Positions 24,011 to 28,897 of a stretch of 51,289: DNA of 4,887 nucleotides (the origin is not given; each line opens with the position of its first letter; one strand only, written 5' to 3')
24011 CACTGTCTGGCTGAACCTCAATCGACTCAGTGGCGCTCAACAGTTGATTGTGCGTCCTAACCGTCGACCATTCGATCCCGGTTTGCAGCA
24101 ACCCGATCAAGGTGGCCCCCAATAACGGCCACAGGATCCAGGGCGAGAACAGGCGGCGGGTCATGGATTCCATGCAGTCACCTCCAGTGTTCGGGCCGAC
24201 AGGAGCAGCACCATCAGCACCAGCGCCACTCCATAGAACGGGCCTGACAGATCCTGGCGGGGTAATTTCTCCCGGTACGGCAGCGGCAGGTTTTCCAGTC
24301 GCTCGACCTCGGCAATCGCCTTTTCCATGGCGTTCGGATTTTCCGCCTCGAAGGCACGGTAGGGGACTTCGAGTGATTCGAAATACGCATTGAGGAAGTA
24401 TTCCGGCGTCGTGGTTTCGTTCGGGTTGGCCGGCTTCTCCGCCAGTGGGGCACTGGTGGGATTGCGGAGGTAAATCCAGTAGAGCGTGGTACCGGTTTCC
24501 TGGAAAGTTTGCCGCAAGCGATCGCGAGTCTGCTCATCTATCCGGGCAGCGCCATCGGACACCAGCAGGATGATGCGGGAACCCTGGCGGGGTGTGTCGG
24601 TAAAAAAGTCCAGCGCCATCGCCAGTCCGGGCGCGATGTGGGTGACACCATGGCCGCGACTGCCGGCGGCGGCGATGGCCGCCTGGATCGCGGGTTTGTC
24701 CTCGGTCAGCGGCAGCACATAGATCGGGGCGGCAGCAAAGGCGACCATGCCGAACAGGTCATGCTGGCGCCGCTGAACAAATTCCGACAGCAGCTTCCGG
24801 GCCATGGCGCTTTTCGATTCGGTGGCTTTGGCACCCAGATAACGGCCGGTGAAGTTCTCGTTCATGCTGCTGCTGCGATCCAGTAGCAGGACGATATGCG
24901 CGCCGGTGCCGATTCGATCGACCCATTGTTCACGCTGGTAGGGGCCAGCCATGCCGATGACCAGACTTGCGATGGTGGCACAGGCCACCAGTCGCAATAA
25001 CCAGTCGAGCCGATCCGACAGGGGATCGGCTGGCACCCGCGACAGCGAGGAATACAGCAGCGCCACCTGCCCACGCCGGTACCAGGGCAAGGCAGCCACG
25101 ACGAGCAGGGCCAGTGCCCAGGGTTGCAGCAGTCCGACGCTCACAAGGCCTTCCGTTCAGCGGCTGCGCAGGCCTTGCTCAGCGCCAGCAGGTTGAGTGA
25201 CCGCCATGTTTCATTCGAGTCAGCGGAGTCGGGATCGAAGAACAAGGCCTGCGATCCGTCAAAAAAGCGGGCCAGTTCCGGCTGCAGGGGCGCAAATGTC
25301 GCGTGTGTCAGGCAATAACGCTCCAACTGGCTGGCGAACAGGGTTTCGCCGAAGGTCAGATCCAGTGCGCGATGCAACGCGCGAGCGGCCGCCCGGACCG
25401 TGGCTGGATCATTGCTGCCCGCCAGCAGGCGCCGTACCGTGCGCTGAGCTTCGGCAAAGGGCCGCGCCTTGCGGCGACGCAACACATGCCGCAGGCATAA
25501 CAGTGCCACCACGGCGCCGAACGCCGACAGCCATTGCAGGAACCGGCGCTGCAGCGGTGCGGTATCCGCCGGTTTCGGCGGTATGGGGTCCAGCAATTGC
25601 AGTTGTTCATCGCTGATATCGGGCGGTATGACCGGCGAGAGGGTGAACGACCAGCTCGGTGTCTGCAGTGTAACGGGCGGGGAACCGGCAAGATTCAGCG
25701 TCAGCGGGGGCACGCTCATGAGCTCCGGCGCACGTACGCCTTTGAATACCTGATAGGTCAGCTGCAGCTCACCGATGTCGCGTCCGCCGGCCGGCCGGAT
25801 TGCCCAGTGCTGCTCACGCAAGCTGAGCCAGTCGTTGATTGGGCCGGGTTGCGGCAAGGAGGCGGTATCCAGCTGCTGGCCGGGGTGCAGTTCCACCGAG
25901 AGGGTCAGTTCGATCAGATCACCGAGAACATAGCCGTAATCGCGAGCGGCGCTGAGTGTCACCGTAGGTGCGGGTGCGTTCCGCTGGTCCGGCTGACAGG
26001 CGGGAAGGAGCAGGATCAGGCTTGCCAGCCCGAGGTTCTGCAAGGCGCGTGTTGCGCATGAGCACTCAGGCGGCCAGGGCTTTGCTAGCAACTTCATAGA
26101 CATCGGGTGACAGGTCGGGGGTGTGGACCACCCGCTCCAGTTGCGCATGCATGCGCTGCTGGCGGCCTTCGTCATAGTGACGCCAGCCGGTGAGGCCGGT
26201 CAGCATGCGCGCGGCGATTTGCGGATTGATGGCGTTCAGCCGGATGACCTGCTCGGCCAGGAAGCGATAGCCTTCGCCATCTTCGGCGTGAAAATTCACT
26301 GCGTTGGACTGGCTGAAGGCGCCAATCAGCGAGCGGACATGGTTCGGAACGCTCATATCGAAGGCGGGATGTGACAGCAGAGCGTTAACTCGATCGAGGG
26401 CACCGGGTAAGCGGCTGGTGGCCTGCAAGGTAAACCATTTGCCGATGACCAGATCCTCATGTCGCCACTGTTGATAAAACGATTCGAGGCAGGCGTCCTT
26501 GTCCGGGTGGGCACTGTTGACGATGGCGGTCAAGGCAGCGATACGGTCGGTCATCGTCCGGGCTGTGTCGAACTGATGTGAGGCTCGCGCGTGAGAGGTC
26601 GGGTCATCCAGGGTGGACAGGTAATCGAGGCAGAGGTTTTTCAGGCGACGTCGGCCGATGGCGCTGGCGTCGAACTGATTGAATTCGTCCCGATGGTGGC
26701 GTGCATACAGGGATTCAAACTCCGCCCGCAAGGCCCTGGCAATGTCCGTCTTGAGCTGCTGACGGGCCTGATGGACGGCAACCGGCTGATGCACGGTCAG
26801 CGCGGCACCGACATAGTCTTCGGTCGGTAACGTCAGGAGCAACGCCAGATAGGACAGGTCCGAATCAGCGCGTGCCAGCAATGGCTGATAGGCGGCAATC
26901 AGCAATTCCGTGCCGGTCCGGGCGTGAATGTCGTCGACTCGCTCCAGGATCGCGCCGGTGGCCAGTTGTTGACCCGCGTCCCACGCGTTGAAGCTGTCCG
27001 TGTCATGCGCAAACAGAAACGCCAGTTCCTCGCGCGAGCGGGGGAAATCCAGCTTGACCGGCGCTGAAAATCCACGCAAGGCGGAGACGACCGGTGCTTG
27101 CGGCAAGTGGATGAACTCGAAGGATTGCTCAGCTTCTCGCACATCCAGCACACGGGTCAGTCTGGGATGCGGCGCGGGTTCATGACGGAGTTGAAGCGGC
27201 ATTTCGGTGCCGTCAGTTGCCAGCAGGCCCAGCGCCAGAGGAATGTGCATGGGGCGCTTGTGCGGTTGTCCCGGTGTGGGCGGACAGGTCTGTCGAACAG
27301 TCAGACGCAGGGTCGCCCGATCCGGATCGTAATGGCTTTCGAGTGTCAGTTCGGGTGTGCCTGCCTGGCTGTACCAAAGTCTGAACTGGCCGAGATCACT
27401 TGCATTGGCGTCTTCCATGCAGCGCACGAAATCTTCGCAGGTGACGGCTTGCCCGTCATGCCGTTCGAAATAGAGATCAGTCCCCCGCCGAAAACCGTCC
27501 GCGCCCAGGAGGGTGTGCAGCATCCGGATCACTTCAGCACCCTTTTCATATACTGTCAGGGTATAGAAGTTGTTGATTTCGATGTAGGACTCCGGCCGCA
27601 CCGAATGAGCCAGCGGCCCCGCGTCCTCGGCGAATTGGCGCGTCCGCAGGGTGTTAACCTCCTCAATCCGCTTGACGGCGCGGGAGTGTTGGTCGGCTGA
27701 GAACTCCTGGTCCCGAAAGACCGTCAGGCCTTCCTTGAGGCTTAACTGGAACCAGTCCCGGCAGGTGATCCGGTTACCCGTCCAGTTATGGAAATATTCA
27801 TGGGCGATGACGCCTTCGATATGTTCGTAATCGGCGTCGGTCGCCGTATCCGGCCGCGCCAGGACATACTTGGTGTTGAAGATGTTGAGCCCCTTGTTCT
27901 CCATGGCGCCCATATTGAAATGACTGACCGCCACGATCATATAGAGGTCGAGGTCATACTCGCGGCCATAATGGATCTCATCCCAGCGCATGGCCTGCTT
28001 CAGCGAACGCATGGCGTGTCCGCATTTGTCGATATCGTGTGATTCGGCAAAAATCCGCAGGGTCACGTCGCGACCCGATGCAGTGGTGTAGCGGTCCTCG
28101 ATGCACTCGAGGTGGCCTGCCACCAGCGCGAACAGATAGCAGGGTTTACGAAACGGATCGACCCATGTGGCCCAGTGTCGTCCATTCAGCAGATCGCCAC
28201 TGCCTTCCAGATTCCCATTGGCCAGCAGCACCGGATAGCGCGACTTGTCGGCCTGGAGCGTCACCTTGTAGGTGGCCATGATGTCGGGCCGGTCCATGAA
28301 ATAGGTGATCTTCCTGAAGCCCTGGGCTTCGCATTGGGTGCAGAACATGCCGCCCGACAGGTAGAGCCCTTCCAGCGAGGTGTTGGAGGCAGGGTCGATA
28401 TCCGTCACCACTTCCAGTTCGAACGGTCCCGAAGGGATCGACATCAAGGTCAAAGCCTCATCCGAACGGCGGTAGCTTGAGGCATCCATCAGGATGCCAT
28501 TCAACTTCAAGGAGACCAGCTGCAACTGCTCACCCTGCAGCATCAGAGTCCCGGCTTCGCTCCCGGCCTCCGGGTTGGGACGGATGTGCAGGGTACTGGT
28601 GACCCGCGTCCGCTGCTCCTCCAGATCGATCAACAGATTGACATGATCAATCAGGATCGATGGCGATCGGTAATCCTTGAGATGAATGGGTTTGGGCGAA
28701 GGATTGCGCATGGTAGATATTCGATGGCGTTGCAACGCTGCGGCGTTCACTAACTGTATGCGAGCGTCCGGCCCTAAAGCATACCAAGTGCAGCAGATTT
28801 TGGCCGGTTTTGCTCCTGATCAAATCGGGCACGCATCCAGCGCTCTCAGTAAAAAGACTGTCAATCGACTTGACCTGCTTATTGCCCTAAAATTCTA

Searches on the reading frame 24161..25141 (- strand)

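Call 9: search_protein_families(library=pfam, proteins=[window:24161-25141:-], max_evalue=0.001)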
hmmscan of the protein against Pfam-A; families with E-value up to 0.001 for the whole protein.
window:24161-25141:- (326 aa): 2 families
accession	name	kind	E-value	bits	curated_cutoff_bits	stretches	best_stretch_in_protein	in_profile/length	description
PF13519.12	VWA_2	-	8.1e-15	55.8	27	1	83-197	1-106/107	von Willebrand factor type A domain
PF00092.34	VWA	-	1.2e-08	35.8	23.8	1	83-241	2-155/174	von Willebrand factor type A domain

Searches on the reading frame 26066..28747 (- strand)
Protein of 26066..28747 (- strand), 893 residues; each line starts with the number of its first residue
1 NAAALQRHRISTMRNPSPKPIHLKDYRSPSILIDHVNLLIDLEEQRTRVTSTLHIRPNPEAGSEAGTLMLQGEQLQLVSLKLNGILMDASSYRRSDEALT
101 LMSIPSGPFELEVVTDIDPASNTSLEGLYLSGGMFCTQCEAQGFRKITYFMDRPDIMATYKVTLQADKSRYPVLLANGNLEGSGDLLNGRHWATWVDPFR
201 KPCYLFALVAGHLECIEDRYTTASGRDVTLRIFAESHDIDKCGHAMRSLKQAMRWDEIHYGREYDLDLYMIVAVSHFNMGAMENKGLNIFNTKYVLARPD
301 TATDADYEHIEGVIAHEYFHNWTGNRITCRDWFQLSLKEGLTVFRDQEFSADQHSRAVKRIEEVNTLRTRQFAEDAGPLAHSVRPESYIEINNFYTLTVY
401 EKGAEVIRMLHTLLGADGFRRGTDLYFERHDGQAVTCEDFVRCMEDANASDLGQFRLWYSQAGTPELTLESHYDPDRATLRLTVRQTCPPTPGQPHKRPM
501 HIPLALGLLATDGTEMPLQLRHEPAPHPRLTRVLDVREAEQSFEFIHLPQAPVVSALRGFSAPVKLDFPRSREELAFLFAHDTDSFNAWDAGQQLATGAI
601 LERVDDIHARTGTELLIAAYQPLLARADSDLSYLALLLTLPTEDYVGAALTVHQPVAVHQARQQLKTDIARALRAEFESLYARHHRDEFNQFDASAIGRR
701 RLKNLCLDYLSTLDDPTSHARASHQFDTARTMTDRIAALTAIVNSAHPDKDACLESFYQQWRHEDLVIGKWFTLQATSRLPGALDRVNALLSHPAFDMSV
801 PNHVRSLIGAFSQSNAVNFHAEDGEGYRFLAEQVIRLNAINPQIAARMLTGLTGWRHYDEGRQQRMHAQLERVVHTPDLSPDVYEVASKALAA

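Call 9: search_protein_families(library=pfam, proteins=[window:26066-28747:-], max_evalue=0.001)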
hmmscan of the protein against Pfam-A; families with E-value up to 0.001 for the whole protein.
window:26066-28747:- (893 aa): 4 families
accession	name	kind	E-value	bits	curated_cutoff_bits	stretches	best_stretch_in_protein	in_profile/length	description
PF17432.8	DUF3458_C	-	3.9e-119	398.2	24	1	573-892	2-320/320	Domain of unknown function (DUF3458_C) ARM repeats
PF01433.26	Peptidase_M1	-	2.3e-53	181.4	27.7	1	245-455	2-214/218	Peptidase family M1 domain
PF11940.14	DUF3458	-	2.2e-29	102.2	28.6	1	463-568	1-94/95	Domain of unknown function (DUF3458) Ig-like fold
PF17900.6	Peptidase_M1_N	-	1.4e-13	51.8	25.8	1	40-205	11-186/186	Peptidase M1 N-terminal domain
